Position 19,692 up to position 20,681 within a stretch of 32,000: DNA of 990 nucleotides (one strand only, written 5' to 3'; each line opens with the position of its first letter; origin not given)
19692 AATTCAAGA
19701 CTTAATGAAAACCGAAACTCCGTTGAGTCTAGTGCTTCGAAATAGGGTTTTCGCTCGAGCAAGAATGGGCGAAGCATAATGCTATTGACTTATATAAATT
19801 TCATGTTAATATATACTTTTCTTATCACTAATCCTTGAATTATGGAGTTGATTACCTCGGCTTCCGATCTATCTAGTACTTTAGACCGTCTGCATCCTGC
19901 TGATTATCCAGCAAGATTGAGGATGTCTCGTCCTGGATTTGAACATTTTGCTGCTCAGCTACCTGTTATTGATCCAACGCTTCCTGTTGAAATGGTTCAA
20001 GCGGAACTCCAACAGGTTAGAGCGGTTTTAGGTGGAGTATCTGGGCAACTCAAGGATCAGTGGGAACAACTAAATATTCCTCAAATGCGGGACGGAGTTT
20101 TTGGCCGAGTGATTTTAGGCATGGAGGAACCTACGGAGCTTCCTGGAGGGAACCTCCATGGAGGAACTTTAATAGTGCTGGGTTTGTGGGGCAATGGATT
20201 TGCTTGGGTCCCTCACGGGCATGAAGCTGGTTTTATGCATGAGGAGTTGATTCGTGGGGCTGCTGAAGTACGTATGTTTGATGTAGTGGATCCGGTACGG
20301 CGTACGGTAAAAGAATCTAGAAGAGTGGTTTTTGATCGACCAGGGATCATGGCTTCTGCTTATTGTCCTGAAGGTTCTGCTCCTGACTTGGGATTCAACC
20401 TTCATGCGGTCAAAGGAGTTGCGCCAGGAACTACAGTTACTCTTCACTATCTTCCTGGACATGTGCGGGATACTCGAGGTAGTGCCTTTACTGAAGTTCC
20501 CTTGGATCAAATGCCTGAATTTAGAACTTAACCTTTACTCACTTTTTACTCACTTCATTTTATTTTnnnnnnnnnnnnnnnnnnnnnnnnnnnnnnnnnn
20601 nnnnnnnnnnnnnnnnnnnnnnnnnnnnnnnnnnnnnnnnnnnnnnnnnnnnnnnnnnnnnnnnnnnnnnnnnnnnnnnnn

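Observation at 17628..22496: Five-gene orphan island with divergent consensus promoters: candidate undescribed small-molecule or effector system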

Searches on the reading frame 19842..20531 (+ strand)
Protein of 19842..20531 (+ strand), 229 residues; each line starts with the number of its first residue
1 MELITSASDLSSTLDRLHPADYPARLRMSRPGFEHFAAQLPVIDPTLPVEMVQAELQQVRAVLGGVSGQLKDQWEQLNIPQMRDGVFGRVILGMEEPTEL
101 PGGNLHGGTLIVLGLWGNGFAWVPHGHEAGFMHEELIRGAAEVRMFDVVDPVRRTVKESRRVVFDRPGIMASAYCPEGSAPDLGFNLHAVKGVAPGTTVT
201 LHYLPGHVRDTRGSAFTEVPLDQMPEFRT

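Call 4: search_protein_families(library=pfam, proteins=[window:19842-20531:+], max_evalue=1)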
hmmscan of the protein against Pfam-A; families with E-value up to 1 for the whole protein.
window:19842-20531:+ (229 aa): 0 families

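Call 7: search_protein_families(library=ncbifam, proteins=[window:19842-20531:+], max_evalue=1)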
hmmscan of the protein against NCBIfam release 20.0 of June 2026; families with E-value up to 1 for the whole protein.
window:19842-20531:+ (229 aa): 0 families

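Call 23: search_solved_structures(query=A2, max_evalue=10, show_alignments=2)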
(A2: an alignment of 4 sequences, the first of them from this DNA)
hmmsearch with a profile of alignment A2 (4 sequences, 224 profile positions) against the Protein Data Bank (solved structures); distinct sequences matched with E-value up to 10: 32.
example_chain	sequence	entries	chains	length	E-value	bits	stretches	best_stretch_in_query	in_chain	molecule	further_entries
5fdb_A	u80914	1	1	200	0.017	17.7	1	109-201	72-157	Cysteine dioxygenase type 1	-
4yyo_A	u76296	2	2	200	0.019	17.6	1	109-201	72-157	Cysteine dioxygenase type 1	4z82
2b5h_A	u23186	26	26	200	0.021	17.4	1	109-200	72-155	Cysteine dioxygenase type I | Cysteine dioxygenase type 1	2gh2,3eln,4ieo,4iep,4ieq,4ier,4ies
2atf_A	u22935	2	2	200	0.021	17.4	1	109-200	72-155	Cysteine dioxygenase type I | Cysteine dioxygenase type 1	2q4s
6u4s_A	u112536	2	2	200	0.021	17.4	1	109-200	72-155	Cysteine dioxygenase type 1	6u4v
6u1m_A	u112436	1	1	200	0.021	17.4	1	109-200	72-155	Cysteine dioxygenase type 1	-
4xet_A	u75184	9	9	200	0.023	17.3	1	109-201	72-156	Cysteine dioxygenase type 1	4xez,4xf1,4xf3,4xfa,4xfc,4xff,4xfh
4yni_A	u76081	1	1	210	0.024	17.2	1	109-200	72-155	Cysteine dioxygenase type 1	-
4ubh_A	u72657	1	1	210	0.025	17.1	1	109-201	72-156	Cysteine dioxygenase type 1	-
4pix_A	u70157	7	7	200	0.029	16.9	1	109-200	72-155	Cysteine dioxygenase type 1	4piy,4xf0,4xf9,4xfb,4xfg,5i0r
5ezw_A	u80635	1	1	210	0.039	16.5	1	109-200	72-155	Cysteine dioxygenase type 1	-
6u4l_A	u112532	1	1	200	0.067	15.7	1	109-200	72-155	Cysteine dioxygenase type 1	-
4ubg_A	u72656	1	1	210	0.081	15.5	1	109-200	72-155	Cysteine dioxygenase type 1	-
6bgf_A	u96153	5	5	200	0.1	15.1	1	109-201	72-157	Cysteine dioxygenase type 1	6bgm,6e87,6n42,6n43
8vl9_D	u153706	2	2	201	0.14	14.7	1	109-201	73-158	Cysteine dioxygenase type 1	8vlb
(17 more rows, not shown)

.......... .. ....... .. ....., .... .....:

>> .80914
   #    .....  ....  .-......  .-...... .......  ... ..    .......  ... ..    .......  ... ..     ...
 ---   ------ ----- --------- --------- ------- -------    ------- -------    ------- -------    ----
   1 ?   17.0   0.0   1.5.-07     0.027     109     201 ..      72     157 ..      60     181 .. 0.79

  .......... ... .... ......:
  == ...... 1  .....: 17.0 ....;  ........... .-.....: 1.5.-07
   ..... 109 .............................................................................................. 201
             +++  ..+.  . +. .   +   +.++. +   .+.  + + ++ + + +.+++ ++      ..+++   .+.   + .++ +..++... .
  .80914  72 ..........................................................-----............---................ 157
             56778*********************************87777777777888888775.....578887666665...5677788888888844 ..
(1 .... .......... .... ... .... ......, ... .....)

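Call 32: search_protein_families(library=pfam, alignment_id=A2, max_evalue=10)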
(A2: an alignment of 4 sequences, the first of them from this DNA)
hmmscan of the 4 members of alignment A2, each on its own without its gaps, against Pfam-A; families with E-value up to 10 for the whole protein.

A. member 1, seq(229 aa): 0 families

B. families by the number of members that match (of 4 scanned): 0 families

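Call 40: predict_structure(protein=window:19842-20531:+)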
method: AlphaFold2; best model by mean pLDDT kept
length: 229 residues; sequences in the alignment: 1
mean_pLDDT: 36.4   pTM: 0.27
mean pLDDT of the five models: 36.4, 34.2, 32.5, 32.1, 30.0
residues with pLDDT >= 90: 0; 70-90: 0; 50-70: 10; < 50: 219
segments of 3 or more residues with pLDDT < 50: 1-49, 51-53, 66-229
pLDDT, mean of each block of 10 residues (from residue 1): 31 38 31 43 45 51 49 41 33 31 27 32 28 35 39 37 45 36 32 44 32 27 28
secondary structure, 60 per line:
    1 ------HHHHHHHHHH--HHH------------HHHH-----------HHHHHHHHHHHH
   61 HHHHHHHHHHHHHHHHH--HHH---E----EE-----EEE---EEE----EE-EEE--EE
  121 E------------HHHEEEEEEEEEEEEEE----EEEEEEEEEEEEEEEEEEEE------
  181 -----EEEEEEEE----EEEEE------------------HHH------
elements in order: H7-16 H34-37 H49-77 E98-100 E104-106 E114-116 E119-121 E137-150 E155-174 E186-193 E198-202

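Call 41: search_protein_representatives(protein=window:19842-20531:+)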
Query: 229 residues. Proteins with E-value up to 0.001 (for the whole library): 107; up to 1e-10: 60; up to 1e-30: 4. The best 107 are listed.
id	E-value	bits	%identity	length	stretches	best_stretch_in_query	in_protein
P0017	2.5e-152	521.0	100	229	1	1-229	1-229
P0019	9.3e-36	139.6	41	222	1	8-219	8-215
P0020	2.9e-33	131.4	35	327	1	4-221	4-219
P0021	7.6e-33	130.0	40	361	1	4-219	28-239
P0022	7.4e-27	110.4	36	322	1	12-217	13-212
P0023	8.0e-24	100.5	37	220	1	23-219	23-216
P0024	7.1e-23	97.4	38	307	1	19-218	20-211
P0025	7.6e-23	97.3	32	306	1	12-222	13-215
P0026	8.3e-22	93.9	32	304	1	21-217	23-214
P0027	9.4e-22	93.7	31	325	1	12-224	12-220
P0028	5.0e-21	91.4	34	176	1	2-177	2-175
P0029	5.4e-20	88.0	36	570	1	20-217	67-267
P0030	6.9e-20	87.6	33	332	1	19-218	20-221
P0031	8.2e-20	87.4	34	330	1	13-218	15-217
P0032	3.4e-18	82.1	37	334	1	21-216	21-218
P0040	2.4e-15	72.7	33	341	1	17-217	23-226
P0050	1.7e-13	66.7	31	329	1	22-217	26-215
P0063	1.9e-12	63.2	28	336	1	22-218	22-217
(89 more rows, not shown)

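Call 45: search_solved_structures(query=A5, max_evalue=1, show_alignments=2)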
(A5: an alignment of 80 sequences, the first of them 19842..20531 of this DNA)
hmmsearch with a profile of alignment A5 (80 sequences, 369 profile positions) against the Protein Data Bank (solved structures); distinct sequences matched with E-value up to 1: 27.
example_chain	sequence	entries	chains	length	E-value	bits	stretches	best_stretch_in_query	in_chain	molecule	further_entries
9t7v_A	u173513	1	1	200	3.5e-05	26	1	120-211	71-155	Cysteine dioxygenase type 1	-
6bgf_A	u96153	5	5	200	6.1e-05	25.2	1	120-177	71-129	Cysteine dioxygenase type 1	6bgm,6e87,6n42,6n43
6bpr_A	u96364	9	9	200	6.8e-05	25.1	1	120-177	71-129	Cysteine dioxygenase type 1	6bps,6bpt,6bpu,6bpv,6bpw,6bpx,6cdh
8vl9_D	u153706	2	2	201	7.1e-05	25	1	120-177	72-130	Cysteine dioxygenase type 1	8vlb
2ic1_A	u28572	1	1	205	7.4e-05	24.9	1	120-177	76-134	Cysteine dioxygenase type 1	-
4xet_A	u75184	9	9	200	0.00013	24.2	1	120-213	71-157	Cysteine dioxygenase type 1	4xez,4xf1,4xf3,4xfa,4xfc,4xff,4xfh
4ubh_A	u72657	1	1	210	0.00014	24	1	120-213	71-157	Cysteine dioxygenase type 1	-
5fdb_A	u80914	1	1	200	0.00018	23.7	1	120-177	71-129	Cysteine dioxygenase type 1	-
4yyo_A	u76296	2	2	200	0.0002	23.5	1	120-177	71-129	Cysteine dioxygenase type 1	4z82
6u1m_A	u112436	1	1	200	0.0002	23.5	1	120-177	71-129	Cysteine dioxygenase type 1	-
2b5h_A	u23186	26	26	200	0.00021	23.4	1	120-177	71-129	Cysteine dioxygenase type I | Cysteine dioxygenase type 1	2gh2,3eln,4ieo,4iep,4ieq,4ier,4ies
2atf_A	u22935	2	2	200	0.00021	23.4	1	120-177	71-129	Cysteine dioxygenase type I | Cysteine dioxygenase type 1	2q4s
6u4s_A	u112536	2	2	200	0.00021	23.4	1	120-177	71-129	Cysteine dioxygenase type 1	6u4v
4yni_A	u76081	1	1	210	0.00023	23.3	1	120-177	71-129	Cysteine dioxygenase type 1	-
4pix_A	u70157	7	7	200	0.00026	23.1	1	120-177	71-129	Cysteine dioxygenase type 1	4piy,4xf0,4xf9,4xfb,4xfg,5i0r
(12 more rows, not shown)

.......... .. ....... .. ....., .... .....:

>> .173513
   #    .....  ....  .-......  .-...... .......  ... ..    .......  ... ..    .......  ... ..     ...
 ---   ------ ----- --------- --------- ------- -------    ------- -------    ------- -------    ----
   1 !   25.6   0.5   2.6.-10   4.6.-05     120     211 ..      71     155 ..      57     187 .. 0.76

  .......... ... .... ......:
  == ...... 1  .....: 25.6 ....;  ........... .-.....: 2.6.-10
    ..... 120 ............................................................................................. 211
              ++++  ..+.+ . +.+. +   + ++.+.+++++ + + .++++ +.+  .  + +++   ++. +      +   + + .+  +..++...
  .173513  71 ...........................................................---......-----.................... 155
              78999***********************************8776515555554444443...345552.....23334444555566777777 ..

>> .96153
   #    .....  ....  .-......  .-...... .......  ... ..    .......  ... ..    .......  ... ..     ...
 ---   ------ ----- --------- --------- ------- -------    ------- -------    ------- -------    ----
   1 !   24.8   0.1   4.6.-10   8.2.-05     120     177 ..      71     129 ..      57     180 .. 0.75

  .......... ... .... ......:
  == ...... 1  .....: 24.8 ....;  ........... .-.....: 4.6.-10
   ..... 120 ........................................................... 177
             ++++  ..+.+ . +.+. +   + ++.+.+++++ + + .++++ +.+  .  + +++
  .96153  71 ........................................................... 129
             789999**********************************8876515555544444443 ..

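Call 46: search_protein_families(library=pfam, alignment_id=A5, max_evalue=0.1)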
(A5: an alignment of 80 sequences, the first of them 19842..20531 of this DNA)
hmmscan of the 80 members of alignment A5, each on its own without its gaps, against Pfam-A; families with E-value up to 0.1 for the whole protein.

A. member 1, window:19842-20531:+ (229 aa): 0 families

B. families by the number of members that match (of 80 scanned): 9 families
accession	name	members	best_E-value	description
PF05995.18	CDO_I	24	1.7e-05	Cysteine dioxygenase type I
PF07847.18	PCO_ADO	8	0.01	PCO_ADO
PF00717.28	Peptidase_S24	2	0.051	Peptidase S24-like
PF19240.4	DUF5890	1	0.0025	Family of unknown function (DUF5890)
PF15656.11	Tox-HDC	1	0.021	Toxin with a H, D/N and C signature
PF18601.6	EZH2_N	1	0.039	EZH2 N-terminal domain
PF15766.10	DUF4695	1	0.073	Domain of unknown function (DUF4695)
PF07497.18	Rho_RNA_bind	1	0.093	Rho termination factor, RNA-binding domain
PF24239.1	DUF7447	1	0.094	Family of unknown function (DUF7447)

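Call 47: list_cluster_members(proteins=[P0019, P0021, P0022, P0023, P0024, P0029, P0030, P0040, P0050, P0063])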
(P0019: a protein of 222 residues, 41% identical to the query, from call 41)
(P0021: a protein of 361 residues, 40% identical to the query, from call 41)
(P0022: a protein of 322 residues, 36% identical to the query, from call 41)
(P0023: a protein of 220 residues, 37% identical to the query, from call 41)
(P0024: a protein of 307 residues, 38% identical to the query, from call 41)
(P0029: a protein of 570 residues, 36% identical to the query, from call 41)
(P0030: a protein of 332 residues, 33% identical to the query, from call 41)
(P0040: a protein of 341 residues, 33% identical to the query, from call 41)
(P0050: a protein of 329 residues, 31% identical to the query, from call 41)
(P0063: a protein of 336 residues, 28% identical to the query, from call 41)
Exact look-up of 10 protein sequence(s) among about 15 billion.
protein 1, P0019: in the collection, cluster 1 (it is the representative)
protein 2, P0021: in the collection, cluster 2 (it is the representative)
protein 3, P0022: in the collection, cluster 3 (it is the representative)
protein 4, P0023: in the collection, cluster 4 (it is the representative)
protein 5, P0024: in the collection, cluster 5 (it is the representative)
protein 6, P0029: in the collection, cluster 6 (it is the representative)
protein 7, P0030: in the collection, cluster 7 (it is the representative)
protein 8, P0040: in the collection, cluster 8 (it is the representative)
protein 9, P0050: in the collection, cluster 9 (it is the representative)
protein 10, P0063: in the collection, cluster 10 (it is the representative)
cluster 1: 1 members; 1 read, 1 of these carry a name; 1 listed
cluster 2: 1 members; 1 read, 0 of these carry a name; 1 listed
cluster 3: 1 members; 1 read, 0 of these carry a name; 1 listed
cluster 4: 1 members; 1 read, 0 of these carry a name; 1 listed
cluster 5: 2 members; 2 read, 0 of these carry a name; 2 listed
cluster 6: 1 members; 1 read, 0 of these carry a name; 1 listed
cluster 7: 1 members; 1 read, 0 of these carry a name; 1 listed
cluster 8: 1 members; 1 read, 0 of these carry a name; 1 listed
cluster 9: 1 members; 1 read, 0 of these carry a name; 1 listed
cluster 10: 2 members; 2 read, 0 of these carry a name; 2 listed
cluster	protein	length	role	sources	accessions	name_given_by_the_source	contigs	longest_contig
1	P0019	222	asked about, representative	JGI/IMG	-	hypothetical protein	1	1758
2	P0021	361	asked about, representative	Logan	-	-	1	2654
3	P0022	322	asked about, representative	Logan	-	-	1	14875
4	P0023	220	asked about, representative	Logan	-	-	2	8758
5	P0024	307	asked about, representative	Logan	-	-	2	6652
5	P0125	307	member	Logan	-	-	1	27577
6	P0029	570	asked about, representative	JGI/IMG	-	-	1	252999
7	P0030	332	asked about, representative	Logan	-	-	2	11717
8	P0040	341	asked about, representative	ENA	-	-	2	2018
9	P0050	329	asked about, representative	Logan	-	-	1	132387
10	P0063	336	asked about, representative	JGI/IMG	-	-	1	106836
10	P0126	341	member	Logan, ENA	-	-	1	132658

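Call 48: find_encoding_contigs(protein=P0022, flank=7000, max_places=1)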
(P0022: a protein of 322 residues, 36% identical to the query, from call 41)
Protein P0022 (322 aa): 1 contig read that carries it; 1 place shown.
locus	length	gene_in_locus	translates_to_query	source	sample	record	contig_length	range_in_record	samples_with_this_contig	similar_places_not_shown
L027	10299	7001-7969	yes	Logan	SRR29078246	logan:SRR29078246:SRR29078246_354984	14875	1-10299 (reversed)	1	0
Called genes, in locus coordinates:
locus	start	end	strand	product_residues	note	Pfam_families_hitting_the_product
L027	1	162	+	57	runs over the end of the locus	-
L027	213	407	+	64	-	-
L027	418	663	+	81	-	-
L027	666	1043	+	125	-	-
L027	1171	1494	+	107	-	-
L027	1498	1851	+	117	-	-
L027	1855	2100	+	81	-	-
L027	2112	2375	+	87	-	-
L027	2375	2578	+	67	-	-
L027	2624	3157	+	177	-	-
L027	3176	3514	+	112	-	-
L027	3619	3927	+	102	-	-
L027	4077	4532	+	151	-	-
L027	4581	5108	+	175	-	-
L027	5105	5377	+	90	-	-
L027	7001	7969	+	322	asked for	-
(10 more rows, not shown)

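Call 49: find_encoding_contigs(protein=P0029, flank=7000, max_places=1)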
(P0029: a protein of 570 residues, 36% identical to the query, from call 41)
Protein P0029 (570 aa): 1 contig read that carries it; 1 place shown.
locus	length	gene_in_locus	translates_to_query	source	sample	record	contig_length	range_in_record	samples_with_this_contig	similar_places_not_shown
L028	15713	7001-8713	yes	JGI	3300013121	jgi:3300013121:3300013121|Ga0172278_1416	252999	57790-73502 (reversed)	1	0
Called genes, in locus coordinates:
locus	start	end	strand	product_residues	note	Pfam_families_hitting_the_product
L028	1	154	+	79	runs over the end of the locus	PF02700:PurS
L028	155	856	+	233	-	PF07685:GATase_3, PF13507:GATase_5, PF00117:GATase (weak), PF01965:DJ-1_PfpI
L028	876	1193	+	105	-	-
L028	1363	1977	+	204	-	-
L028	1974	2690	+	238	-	PF00005:ABC_tran, PF13304:AAA_21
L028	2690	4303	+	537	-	PF16949:ABC_tran_2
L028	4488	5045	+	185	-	-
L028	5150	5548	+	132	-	-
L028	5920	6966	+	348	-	PF05141:DIT1_PvcA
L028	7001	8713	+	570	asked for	-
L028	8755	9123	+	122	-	-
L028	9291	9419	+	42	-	-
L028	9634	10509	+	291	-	PF00318:Ribosomal_S2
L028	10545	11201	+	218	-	PF00889:EF_TS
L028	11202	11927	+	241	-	PF00696:AA_kinase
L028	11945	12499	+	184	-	PF01765:RRF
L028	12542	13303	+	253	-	PF01255:Prenyltransf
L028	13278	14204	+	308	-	PF01148:CTP_transf_1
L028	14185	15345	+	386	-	PF02670:DXP_reductoisom, PF08436:DXP_redisom_C, PF13288:DXPR_C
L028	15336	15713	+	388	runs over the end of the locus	PF02163:Peptidase_M50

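Call 50: find_encoding_contigs(protein=P0050, flank=7000, max_places=1)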
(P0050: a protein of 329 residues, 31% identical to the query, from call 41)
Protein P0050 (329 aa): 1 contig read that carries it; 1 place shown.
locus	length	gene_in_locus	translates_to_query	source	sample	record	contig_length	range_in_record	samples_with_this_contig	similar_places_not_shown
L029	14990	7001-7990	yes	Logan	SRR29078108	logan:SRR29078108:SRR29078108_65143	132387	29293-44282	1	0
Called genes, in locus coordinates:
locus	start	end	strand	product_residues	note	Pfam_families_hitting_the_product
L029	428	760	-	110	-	-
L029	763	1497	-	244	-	PF02562:PhoH, PF13245:AAA_19 (faint), PF13604:AAA_30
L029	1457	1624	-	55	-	-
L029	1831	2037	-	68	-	-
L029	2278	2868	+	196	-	-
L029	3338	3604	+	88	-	-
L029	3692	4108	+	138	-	-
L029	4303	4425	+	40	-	-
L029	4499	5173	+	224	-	-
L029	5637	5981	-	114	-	-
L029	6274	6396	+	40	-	-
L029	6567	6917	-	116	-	-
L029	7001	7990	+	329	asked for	-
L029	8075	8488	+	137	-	-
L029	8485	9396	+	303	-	PF05141:DIT1_PvcA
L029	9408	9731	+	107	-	-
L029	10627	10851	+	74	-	-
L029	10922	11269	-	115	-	-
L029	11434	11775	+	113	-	-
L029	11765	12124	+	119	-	PF13921:Myb_DNA-bind_6 (weak)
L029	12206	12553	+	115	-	-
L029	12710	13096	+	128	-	-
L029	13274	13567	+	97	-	-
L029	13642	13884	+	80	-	-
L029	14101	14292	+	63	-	-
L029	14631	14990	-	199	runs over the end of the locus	-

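Call 51: find_encoding_contigs(protein=P0063, flank=7000, max_places=1)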
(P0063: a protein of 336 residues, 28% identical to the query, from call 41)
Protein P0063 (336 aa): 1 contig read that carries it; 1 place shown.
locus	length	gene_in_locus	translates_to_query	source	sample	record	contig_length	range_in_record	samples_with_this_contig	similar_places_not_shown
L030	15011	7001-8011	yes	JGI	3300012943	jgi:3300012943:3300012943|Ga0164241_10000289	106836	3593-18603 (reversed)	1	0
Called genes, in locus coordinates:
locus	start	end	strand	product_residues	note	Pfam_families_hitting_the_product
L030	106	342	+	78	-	-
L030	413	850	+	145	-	-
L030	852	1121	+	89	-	-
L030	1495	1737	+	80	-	-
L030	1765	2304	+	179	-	-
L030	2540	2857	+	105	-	-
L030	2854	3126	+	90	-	-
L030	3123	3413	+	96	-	-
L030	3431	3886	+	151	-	-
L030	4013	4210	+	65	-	-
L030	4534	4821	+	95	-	PF04467:DUF483 (faint)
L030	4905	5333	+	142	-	-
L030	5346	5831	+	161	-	-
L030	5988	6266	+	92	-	-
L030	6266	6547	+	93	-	-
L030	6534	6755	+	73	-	-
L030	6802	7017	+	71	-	-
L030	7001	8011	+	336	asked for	-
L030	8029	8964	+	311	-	PF05141:DIT1_PvcA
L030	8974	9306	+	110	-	-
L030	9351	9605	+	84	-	-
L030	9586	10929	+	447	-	PF01743:PolyA_pol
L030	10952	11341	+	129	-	-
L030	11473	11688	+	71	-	-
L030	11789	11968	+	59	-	-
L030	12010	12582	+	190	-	PF02342:TerD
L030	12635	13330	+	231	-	PF00702:Hydrolase, PF13419:HAD_2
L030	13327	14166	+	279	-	PF15610:PRTase_3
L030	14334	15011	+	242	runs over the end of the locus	PF00092:VWA (weak), PF10138:vWA-TerF-like, PF07002:Copine (weak)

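Call 53: search_dna_similar(query=P0063, collection=phages, mode=protein, max_evalue=0.001)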
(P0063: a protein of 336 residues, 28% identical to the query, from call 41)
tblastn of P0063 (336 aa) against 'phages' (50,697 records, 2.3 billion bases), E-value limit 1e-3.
No match.

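Call 54: predict_structure(alignment_id=A5)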
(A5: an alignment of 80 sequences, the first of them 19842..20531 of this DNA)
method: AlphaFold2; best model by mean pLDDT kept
length: 229 residues; sequences in the alignment: 80
mean_pLDDT: 95.4   pTM: 0.91
mean pLDDT of the five models: 95.4, 95.3, 95.2, 95.1, 94.1
residues with pLDDT >= 90: 209; 70-90: 17; 50-70: 3; < 50: 0
segments of 3 or more residues with pLDDT < 50: none
pLDDT, mean of each block of 10 residues (from residue 1): 96 94 96 97 97 98 98 97 98 97 95 98 96 98 97 95 98 95 92 98 93 93 76
secondary structure, 60 per line:
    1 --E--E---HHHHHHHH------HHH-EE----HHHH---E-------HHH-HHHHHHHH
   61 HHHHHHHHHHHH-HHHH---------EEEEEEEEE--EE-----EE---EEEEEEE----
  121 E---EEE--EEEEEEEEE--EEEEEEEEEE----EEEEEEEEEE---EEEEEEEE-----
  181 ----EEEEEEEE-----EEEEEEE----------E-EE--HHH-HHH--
elements in order: H10-17 H34-37 H53-72 H74-77 E87-95 E110-116 E125-127 E130-138 E141-150 E155-164 E168-175 E185-192 E198-204
